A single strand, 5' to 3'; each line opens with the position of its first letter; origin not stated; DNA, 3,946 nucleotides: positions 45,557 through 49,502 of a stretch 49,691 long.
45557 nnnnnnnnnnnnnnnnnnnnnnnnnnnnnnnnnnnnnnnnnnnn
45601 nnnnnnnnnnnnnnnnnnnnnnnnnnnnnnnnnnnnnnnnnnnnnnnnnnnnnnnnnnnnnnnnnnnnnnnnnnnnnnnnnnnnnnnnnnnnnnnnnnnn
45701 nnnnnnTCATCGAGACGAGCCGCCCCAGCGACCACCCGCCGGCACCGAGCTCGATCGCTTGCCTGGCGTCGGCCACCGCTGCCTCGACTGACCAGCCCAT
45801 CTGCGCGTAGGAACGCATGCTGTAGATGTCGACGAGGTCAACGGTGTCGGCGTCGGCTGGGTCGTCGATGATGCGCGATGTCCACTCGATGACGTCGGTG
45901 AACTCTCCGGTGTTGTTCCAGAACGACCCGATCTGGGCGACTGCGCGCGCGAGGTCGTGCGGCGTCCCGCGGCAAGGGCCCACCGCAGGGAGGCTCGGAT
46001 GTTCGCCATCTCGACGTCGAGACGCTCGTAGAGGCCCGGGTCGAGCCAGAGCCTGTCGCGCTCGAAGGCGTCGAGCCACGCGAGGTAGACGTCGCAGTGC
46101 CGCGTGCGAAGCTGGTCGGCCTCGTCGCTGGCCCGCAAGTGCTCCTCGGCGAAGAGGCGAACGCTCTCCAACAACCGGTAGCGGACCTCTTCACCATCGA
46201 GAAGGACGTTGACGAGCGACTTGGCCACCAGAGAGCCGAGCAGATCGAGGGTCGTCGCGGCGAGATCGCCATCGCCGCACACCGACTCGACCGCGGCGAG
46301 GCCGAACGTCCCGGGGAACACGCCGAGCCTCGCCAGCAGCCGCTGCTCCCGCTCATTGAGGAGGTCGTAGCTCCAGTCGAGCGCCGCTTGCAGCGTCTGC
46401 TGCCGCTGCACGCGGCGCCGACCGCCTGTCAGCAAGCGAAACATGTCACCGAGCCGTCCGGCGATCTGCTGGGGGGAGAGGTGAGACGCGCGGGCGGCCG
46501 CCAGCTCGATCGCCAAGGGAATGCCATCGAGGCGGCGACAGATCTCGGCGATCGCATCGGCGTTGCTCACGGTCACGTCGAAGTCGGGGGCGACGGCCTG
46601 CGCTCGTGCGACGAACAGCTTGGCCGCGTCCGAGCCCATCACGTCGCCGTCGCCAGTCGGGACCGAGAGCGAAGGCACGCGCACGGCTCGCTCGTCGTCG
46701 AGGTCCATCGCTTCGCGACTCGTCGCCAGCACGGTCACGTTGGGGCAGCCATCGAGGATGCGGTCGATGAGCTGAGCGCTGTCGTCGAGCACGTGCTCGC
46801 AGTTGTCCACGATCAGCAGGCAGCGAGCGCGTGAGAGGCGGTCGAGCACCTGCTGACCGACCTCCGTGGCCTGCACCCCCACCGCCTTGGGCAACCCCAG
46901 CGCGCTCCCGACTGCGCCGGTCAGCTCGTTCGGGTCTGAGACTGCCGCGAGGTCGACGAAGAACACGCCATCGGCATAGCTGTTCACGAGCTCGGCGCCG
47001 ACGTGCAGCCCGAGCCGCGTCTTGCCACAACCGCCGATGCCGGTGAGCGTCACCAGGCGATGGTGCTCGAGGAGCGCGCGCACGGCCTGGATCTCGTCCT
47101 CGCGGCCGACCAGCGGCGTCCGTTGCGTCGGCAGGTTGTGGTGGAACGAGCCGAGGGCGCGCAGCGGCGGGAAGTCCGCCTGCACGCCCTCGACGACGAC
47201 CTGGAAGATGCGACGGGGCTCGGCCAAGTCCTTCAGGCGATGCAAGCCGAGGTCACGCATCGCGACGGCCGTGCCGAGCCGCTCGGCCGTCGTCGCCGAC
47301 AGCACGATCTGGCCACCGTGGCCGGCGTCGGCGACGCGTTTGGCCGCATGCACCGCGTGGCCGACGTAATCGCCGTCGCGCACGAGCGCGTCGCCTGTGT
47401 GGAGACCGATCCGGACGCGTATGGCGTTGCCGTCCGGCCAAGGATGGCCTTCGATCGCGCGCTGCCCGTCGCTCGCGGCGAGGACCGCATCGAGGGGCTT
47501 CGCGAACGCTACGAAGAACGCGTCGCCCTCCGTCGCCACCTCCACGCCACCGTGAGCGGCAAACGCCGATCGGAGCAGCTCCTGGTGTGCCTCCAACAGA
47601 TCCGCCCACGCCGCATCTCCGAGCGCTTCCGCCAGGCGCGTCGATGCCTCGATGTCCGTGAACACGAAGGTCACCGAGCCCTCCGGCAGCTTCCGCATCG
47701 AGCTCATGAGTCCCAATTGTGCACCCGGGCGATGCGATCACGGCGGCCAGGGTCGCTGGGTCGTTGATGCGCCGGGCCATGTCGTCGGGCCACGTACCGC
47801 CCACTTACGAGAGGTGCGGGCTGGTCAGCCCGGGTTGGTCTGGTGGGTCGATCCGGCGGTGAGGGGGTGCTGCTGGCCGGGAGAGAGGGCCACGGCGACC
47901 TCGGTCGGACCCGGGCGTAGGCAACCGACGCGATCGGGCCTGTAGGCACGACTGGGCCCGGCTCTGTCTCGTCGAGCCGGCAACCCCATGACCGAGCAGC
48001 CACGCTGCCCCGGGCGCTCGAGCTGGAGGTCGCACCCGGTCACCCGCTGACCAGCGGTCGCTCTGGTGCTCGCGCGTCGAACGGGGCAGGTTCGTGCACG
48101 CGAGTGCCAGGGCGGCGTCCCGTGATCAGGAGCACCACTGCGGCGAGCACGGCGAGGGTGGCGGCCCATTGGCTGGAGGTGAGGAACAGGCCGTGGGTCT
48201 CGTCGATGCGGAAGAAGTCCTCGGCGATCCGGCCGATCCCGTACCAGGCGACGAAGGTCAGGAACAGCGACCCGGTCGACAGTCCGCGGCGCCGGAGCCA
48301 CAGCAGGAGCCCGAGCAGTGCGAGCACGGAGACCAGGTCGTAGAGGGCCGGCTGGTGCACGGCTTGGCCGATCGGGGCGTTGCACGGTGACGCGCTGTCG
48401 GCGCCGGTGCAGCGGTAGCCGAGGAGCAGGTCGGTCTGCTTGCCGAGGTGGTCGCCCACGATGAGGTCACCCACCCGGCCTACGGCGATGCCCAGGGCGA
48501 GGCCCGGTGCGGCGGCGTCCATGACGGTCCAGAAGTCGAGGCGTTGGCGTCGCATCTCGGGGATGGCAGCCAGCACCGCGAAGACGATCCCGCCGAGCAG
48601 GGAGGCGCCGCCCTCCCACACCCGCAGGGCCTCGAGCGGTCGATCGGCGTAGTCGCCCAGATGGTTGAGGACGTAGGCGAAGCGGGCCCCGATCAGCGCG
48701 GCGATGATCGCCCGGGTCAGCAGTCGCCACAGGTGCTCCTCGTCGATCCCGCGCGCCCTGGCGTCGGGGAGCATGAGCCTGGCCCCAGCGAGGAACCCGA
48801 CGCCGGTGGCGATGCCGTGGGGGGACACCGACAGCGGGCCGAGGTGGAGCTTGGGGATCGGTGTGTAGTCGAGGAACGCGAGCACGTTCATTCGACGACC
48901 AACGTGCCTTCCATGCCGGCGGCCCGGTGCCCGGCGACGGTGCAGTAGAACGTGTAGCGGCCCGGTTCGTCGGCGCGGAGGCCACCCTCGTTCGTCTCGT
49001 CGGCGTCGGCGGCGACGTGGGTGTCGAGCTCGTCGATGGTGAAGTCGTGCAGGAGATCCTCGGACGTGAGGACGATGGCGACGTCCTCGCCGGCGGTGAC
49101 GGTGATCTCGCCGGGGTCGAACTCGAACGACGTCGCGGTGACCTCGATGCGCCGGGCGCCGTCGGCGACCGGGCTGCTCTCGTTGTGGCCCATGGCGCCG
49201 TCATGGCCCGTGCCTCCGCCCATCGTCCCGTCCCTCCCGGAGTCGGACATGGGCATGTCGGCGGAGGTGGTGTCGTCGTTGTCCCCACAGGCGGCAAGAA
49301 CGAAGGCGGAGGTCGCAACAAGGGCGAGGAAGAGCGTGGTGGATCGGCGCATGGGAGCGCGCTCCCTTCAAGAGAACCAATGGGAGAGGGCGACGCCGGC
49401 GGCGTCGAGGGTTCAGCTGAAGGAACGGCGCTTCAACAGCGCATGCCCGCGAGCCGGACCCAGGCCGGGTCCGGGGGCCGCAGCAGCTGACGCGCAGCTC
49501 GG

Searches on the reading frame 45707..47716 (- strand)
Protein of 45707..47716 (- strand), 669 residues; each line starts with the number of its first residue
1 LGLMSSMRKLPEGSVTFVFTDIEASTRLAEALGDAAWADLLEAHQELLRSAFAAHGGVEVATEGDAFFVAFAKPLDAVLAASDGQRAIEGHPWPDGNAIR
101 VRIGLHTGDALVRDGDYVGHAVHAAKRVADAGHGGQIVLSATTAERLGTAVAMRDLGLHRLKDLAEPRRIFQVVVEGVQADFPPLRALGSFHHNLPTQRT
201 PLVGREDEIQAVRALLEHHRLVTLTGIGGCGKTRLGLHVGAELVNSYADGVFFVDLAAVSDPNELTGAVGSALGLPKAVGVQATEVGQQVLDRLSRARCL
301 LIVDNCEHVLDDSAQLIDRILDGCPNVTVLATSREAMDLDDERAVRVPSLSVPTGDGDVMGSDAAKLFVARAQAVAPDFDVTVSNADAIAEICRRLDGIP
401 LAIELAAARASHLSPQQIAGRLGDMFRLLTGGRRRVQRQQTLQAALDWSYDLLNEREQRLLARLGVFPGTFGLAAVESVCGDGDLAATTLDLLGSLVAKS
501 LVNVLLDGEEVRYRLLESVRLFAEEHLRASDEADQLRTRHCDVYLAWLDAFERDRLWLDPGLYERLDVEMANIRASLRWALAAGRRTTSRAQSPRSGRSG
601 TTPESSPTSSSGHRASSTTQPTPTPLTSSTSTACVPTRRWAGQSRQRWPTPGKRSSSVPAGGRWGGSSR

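Call 37: search_protein_families(library=pfam, proteins=[window:45707-47716:-], max_evalue=0.01)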
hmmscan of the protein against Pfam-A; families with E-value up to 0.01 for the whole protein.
window:45707-47716:- (669 aa): 7 families
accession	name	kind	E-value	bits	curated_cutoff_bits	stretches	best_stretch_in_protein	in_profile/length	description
PF00211.25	Guanylate_cyc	-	5.1e-12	46.2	21.9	1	12-148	6-156/183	Adenylate and Guanylate cyclase catalytic domain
PF13401.12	AAA_22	-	4.3e-10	40.4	27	1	218-330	4-120/130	AAA domain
PF13191.12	AAA_16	-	6.7e-05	23.9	32.6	1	201-322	1-157/167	AAA ATPase domain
PF20703.3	nSTAND1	-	0.00073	19.7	27.1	1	200-322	14-146/379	Novel STAND NTPase 1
PF25199.1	nSTAND_NTPase5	-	0.002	18.4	34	1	218-335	40-134/145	Novel STAND NTPase 5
PF20720.3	nSTAND3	-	0.0063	16.7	27.2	0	209-251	7-46/155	Novel STAND NTPase 3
PF01637.24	ATPase_2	-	0.0094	16.2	33.2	0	203-261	2-61/225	ATPase domain predominantly from Archaea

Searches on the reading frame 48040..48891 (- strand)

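Call 37: search_protein_families(library=pfam, proteins=[window:48040-48891:-], max_evalue=0.01)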
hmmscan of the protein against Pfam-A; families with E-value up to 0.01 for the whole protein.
window:48040-48891:- (283 aa): 2 families
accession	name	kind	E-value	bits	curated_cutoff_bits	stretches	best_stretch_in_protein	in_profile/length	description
PF01790.23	LGT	-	2.6e-46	158.3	24.9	1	15-256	4-239/240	Prolipoprotein diacylglyceryl transferase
PF18967.5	PycTM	-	0.0065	17.3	27.2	0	91-117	13-39/107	Pycsar effector protein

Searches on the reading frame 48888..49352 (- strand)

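Call 37: search_protein_families(library=pfam, proteins=[window:48888-49352:-], max_evalue=0.01)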
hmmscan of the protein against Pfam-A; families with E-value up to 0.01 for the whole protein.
window:48888-49352:- (154 aa): 2 families
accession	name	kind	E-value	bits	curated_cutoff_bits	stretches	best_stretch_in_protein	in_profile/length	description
PF13473.12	Cupredoxin_1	-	2.6e-10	40.7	27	1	63-153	17-104/104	Cupredoxin-like domain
PF00127.26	Copper-bind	-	8.3e-09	36.2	21.2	1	69-154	5-99/99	Copper binding proteins, plastocyanin/azurin family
